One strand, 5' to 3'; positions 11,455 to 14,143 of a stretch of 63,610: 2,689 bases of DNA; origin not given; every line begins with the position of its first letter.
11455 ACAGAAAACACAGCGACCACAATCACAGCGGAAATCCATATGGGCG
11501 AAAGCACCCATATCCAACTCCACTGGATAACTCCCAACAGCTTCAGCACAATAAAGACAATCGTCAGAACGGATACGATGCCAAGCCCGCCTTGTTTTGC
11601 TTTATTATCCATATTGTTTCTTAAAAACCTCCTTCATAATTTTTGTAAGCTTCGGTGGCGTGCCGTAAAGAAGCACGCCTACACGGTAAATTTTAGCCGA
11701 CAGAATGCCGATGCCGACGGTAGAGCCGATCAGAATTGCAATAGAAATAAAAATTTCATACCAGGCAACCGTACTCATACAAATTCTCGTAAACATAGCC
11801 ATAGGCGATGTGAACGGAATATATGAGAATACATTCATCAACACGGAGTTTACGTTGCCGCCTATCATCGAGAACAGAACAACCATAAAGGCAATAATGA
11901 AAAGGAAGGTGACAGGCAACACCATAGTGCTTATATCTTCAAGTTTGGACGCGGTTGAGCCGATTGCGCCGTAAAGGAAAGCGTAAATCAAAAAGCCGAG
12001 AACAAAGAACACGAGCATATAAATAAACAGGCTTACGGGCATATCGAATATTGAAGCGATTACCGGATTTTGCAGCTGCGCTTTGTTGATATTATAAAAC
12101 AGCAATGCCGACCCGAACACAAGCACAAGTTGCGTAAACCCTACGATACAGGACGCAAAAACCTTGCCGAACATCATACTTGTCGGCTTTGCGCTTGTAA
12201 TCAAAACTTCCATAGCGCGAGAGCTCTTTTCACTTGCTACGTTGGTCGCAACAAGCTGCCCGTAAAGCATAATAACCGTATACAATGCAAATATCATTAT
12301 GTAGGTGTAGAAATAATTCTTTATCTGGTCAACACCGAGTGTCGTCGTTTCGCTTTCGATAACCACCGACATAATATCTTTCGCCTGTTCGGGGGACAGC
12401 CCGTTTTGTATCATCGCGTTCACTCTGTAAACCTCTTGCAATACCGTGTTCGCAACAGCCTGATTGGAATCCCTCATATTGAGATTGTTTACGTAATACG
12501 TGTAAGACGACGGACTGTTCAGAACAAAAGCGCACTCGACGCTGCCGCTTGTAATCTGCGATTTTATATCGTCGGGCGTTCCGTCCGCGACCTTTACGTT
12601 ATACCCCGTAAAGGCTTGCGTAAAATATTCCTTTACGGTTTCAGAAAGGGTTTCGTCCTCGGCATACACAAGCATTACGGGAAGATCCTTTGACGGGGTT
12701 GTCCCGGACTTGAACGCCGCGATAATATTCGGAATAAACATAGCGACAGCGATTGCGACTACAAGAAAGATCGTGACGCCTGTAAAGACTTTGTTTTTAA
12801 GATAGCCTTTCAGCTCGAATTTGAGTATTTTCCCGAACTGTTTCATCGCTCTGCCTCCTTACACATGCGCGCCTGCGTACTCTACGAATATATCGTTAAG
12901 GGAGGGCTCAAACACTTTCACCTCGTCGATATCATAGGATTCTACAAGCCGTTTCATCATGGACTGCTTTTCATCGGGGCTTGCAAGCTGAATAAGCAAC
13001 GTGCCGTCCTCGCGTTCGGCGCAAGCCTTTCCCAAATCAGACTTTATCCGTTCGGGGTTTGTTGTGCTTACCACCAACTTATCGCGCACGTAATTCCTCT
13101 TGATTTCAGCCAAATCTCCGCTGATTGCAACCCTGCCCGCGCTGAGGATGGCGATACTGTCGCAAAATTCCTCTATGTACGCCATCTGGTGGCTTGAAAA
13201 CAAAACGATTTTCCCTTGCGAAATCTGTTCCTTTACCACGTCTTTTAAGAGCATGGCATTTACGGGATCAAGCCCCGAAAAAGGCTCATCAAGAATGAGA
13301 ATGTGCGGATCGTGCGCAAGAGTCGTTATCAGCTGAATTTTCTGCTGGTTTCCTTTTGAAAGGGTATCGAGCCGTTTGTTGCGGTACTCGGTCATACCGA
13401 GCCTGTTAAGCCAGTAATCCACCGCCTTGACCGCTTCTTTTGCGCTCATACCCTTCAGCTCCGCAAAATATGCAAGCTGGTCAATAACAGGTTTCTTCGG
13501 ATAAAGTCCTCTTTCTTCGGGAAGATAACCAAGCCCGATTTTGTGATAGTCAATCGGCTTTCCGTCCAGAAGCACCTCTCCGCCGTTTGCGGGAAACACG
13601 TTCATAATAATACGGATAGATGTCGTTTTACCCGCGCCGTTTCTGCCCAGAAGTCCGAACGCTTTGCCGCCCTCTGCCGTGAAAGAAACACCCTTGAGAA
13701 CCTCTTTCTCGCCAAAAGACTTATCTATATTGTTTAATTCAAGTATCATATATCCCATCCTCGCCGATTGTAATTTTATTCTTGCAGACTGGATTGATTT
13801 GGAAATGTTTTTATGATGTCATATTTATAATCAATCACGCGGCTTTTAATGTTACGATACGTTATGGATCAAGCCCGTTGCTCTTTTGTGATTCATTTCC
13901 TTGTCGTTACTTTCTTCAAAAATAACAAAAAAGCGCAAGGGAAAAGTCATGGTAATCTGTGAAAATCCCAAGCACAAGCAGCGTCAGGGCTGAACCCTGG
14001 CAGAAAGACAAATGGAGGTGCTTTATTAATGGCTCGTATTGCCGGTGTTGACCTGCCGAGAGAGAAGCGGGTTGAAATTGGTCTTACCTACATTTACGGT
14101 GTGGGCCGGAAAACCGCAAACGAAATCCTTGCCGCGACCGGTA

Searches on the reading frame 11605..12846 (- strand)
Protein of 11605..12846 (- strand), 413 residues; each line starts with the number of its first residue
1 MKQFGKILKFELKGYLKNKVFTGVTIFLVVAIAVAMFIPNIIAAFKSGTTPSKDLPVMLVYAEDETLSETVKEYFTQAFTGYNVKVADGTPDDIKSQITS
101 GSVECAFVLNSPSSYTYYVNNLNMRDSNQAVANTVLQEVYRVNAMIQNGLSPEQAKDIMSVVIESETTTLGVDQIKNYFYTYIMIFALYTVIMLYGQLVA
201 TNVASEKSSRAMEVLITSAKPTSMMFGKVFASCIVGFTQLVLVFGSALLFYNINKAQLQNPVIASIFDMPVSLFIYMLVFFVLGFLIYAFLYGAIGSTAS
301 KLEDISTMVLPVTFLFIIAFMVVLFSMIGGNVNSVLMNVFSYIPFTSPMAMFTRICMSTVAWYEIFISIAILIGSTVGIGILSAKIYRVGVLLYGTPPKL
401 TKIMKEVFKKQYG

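Call 9: search_protein_families(library=pfam, proteins=[window:11605-12846:-])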
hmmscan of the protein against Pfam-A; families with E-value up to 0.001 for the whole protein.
window:11605-12846:- (413 aa): 1 family
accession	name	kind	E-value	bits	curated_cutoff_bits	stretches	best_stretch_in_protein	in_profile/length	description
PF12698.13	ABC2_membrane_3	-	2.9e-43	148.7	31.6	1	25-384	8-346/347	ABC-2 family transporter protein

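Call 50: find_encoding_contigs(protein=window:11605-12846:-, flank=4000, max_places=10)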
Protein window:11605-12846:- (413 aa): 5 contigs read that carry it; 4 places shown.
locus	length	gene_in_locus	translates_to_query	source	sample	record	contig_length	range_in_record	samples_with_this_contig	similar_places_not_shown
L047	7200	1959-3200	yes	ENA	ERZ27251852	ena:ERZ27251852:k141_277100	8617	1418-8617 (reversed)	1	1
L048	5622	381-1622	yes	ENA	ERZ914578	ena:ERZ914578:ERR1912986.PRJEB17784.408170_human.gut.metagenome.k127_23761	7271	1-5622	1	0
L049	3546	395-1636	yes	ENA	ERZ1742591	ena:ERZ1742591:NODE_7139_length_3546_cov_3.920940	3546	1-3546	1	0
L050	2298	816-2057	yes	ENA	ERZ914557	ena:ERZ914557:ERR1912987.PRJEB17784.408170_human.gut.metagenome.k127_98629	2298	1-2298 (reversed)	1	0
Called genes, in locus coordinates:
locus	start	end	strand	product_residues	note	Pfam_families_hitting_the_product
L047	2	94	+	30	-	PF14287:DUF4368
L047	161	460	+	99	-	-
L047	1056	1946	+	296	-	PF00005:ABC_tran, PF13304:AAA_21 (weak), PF13732:DrrA1-3_C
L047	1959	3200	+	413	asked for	PF12698:ABC2_membrane_3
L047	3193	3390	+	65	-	-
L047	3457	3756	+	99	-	-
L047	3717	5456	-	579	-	PF00664:ABC_membrane, PF00005:ABC_tran, PF02463:SMC_N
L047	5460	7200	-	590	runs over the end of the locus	PF00664:ABC_membrane, PF02463:SMC_N (faint), PF00005:ABC_tran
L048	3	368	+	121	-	?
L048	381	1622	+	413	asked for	PF12698:ABC2_membrane_3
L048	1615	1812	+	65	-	-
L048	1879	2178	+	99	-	-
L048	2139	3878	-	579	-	PF00664:ABC_membrane, PF00005:ABC_tran, PF02463:SMC_N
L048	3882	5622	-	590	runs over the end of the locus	PF00664:ABC_membrane, PF02463:SMC_N (faint), PF00005:ABC_tran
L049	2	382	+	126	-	?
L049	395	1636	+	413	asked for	PF12698:ABC2_membrane_3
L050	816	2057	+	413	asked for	PF12698:ABC2_membrane_3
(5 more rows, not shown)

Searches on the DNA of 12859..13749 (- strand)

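Call 26: search_rna_families(sources=[L022, L035], threshold=gathering)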
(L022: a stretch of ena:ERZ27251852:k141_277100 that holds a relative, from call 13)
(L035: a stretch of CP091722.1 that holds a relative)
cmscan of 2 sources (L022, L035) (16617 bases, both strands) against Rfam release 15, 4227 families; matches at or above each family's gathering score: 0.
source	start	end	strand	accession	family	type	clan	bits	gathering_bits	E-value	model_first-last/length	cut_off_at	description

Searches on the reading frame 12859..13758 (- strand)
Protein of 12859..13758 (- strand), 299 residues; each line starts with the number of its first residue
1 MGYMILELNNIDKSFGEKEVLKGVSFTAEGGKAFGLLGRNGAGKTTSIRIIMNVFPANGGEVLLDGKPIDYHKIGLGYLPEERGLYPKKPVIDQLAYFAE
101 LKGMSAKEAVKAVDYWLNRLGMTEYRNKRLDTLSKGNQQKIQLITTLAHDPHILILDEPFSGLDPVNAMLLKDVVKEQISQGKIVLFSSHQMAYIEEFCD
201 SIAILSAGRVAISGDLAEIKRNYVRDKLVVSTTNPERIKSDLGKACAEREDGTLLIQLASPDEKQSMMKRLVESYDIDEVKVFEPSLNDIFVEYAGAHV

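Call 9: search_protein_families(library=pfam, proteins=[window:12859-13758:-])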
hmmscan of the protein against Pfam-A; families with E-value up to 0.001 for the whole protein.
window:12859-13758:- (299 aa): 3 families
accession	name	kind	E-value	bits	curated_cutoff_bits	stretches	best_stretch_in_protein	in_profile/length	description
PF00005.33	ABC_tran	-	9.9e-26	91.4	25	1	21-160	1-136/137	ABC transporter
PF13732.12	DrrA1-3_C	-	8e-13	49.3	27.4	1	214-294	1-80/81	ATP-binding protein DrrA1-3-like, C-terminal domain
PF13304.12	AAA_21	-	3.4e-09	37.6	27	1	129-192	234-300/304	AAA domain, putative AbiEii toxin, Type IV TA system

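Call 12: find_encoding_contigs(protein=window:12859-13758:-, flank=10000, max_places=10)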
Protein window:12859-13758:- (299 aa): no gene with exactly this product is on record in the collection.

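Call 13: find_encoding_contigs(protein=window:12859-13749:-, flank=10000, max_places=10)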
Protein window:12859-13749:- (296 aa): 2 contigs read that carry it; 2 places shown.
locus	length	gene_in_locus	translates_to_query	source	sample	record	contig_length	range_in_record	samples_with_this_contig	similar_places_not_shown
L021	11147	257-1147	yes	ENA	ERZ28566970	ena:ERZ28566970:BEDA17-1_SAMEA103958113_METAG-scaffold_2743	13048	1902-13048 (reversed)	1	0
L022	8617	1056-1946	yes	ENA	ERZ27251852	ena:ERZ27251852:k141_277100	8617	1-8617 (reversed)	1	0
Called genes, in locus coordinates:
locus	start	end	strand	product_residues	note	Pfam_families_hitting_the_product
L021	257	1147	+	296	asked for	PF00005:ABC_tran, PF13304:AAA_21 (weak), PF13732:DrrA1-3_C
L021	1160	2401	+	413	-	PF12698:ABC2_membrane_3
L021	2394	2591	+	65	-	-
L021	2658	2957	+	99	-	-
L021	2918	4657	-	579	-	PF00664:ABC_membrane, PF00005:ABC_tran, PF02463:SMC_N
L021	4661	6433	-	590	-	PF00664:ABC_membrane, PF02463:SMC_N (faint), PF00005:ABC_tran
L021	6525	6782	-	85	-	PF00403:HMA (weak)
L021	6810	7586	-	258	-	PF02535:Zip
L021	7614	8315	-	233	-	PF14196:ATC_hydrolase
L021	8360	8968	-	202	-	PF01209:Ubie_methyltran, PF13489:Methyltransf_23, PF13649:Methyltransf_25, PF13847:Methyltransf_31, PF08241:Methyltransf_11, PF08242:Methyltransf_12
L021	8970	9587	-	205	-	PF13489:Methyltransf_23, PF01209:Ubie_methyltran, PF05219:DREV, PF07021:MetW (faint), PF13847:Methyltransf_31, PF08241:Methyltransf_11, PF08242:Methyltransf_12, PF13649:Methyltransf_25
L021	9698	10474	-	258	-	PF00440:TetR_N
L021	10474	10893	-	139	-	-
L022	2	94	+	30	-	PF14287:DUF4368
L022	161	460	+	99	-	-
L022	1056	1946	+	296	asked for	PF00005:ABC_tran, PF13304:AAA_21 (weak), PF13732:DrrA1-3_C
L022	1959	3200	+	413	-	PF12698:ABC2_membrane_3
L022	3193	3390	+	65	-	-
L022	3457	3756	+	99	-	-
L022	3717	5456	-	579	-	PF00664:ABC_membrane, PF00005:ABC_tran, PF02463:SMC_N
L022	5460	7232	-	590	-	PF00664:ABC_membrane, PF02463:SMC_N (faint), PF00005:ABC_tran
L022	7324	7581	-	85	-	PF00403:HMA (weak)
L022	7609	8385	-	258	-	PF02535:Zip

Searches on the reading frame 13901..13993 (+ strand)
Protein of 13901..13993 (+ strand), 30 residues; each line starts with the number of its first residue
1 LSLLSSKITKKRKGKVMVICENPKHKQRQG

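Call 18: find_encoding_contigs(protein=window:13901-13993:+, flank=10000, max_places=10)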
Protein window:13901-13993:+ (30 aa): no gene with exactly this product is on record in the collection.
